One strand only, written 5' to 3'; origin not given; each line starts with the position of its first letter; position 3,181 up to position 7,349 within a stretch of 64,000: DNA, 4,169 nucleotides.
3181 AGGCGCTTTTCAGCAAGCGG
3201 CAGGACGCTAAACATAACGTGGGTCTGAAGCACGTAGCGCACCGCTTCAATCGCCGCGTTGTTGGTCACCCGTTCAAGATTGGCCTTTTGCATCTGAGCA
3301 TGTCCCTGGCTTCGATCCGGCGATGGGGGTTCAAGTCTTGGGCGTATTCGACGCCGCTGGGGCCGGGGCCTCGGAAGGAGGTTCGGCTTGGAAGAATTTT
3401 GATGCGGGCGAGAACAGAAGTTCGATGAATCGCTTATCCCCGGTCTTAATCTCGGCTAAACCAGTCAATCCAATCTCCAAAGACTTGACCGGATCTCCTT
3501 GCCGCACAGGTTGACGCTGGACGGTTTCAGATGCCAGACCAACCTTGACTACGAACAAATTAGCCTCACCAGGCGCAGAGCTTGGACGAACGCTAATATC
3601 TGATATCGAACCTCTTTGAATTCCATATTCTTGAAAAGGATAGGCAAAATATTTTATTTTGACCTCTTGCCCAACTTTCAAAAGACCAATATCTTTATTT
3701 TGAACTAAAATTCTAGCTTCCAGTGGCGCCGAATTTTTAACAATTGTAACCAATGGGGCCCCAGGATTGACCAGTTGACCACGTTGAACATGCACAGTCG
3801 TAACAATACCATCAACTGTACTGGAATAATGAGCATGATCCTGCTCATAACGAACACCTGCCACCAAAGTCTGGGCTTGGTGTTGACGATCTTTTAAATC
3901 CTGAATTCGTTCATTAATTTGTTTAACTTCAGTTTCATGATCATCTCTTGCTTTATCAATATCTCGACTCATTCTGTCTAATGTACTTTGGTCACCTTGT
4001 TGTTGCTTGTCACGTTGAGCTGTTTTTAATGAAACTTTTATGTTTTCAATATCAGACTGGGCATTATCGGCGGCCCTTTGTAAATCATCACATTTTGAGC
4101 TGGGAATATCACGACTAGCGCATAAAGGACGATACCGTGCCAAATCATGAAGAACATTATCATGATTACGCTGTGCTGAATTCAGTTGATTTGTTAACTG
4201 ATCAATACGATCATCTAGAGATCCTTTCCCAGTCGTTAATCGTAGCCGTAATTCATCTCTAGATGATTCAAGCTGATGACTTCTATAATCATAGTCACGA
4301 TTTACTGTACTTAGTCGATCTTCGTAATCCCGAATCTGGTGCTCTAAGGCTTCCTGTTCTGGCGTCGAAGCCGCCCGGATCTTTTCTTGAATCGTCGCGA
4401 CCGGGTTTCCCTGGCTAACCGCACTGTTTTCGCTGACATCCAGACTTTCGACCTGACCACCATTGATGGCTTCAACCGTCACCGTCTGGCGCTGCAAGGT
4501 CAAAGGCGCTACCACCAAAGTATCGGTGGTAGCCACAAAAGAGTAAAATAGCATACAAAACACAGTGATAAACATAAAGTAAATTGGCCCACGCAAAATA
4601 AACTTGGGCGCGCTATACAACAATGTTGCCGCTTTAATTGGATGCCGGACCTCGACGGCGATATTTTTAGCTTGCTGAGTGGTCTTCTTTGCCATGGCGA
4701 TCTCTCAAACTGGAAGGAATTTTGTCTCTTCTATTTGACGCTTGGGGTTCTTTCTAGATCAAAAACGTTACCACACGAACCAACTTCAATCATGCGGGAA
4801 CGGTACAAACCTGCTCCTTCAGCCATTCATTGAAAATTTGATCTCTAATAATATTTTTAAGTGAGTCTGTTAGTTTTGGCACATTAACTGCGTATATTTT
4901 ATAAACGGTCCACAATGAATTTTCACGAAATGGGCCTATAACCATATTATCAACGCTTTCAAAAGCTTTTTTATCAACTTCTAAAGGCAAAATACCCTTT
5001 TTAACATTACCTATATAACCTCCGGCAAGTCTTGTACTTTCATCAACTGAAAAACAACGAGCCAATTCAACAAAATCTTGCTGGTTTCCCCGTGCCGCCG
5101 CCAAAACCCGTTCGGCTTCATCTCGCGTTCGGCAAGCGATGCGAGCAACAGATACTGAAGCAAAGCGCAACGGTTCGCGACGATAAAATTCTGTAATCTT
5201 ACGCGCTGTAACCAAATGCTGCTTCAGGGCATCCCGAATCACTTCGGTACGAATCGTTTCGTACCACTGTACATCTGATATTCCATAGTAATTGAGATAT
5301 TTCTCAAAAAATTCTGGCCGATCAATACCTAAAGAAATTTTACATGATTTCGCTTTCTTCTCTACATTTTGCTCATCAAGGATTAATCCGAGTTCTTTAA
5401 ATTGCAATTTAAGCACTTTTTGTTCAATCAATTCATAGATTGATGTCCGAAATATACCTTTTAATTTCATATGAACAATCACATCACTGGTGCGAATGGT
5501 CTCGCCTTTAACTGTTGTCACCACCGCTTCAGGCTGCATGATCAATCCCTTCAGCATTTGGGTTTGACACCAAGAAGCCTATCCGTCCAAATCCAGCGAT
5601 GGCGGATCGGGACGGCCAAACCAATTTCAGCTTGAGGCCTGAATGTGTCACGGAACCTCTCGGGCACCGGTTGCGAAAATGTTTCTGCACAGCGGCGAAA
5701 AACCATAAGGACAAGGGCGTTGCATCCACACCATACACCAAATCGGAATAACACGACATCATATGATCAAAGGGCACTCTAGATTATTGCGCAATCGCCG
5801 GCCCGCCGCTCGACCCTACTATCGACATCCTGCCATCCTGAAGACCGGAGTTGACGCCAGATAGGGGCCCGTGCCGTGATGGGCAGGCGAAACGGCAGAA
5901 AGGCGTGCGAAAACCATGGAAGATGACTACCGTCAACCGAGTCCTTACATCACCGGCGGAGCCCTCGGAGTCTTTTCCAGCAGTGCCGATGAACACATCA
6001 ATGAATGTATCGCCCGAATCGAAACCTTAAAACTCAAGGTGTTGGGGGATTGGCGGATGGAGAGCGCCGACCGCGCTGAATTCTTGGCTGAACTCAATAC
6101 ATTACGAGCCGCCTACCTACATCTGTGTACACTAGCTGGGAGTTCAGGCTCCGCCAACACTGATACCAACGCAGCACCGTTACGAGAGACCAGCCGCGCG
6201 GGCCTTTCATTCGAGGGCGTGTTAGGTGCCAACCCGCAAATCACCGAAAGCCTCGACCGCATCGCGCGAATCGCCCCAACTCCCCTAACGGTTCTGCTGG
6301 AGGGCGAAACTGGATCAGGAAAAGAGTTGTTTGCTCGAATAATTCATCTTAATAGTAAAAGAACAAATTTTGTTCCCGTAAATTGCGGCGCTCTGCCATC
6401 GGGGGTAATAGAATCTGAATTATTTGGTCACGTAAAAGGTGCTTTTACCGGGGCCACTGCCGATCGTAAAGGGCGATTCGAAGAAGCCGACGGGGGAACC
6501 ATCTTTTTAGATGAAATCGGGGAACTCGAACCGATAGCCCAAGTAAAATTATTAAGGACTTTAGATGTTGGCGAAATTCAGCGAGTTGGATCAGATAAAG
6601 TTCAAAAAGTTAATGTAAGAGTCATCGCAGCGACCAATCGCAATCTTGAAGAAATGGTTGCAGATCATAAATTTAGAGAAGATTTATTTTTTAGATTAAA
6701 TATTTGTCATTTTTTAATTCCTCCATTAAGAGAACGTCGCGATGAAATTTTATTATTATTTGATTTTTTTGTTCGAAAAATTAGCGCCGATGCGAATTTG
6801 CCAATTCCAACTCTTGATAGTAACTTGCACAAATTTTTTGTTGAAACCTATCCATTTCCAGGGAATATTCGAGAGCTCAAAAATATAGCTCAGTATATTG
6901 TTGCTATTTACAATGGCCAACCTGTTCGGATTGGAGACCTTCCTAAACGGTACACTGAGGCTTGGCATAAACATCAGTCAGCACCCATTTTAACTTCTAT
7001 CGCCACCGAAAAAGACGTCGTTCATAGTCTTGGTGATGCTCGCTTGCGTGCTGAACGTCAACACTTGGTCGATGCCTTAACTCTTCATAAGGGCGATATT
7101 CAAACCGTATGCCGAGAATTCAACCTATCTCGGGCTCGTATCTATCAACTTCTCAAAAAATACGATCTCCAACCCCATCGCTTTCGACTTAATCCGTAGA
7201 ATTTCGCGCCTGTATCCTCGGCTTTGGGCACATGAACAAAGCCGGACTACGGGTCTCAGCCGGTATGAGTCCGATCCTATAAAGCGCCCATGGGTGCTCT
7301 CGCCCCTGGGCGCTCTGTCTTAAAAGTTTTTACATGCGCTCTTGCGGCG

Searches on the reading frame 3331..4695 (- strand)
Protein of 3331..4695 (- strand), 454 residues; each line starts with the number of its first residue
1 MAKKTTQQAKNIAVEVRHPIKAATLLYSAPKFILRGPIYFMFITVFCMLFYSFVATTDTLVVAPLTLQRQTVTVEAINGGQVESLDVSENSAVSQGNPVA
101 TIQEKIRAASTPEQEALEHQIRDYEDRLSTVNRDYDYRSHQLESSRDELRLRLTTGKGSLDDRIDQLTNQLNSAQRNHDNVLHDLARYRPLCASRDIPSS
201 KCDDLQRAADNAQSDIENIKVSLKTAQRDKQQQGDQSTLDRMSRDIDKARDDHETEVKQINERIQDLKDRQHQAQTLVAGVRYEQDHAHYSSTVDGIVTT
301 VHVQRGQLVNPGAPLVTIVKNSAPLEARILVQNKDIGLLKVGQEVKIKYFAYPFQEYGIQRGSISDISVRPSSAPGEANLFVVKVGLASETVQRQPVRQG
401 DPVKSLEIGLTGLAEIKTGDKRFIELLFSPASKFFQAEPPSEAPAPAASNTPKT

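Call 90: search_protein_families(library=pfam, proteins=[window:3331-4695:-], max_evalue=0.0001)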
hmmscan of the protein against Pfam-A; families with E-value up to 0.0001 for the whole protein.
window:3331-4695:- (454 aa): 4 families
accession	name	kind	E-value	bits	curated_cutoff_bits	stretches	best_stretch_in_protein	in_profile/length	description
PF13437.12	HlyD_3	-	3.4e-14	53.9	22.2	1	292-391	4-97/106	HlyD family secretion protein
PF16576.10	HlyD_D23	-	1.8e-11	44.1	30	1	237-356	77-176/214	Barrel-sandwich domain of CusB or HlyD membrane-fusion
PF13533.13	Biotin_lipoyl_2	-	3.2e-06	27.3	29.8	1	292-318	5-31/32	Biotin-lipoyl like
PF00364.28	Biotin_lipoyl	-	1.5e-05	25.1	22.1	0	291-318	46-73/73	Biotin-requiring enzyme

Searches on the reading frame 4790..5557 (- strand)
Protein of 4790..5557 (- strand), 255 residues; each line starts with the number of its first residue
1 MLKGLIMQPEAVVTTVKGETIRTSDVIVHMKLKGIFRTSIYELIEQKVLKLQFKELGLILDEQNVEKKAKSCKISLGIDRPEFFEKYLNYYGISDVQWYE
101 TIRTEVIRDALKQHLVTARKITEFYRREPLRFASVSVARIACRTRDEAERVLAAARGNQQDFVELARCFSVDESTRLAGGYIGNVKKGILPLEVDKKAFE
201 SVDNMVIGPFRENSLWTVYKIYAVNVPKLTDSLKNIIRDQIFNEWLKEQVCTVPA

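Call 90: search_protein_families(library=pfam, proteins=[window:4790-5557:-], max_evalue=0.0001)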
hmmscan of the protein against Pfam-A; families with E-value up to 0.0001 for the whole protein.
window:4790-5557:- (255 aa): 2 families
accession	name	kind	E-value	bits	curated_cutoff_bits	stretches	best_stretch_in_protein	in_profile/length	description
PF00639.27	Rotamase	-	4.1e-09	37.7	21.7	1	144-221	18-95/97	PPIC-type PPIASE domain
PF13616.12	Rotamase_3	-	6.1e-07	30.4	22.5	1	143-218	35-109/116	PPIC-type PPIASE domain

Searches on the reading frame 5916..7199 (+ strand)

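Call 90: search_protein_families(library=pfam, proteins=[window:5916-7199:+], max_evalue=0.0001)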
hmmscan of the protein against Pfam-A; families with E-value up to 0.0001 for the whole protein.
window:5916-7199:+ (427 aa): 4 families
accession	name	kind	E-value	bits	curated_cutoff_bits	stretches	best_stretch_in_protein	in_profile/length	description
PF00158.32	Sigma54_activat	-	1.1e-64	217.6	20.2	1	103-265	2-166/168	Sigma-54 interaction domain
PF14532.12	Sigma54_activ_2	-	1.8e-16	61.1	25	1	103-271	1-138/138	Sigma-54 interaction domain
PF25601.1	AAA_lid_14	-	6e-16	58.5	27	1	272-353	1-81/87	AAA+ ATPase lid domain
PF07728.20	AAA_5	-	6.2e-08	33.2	22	1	126-251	2-133/139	AAA domain (dynein-related subfamily)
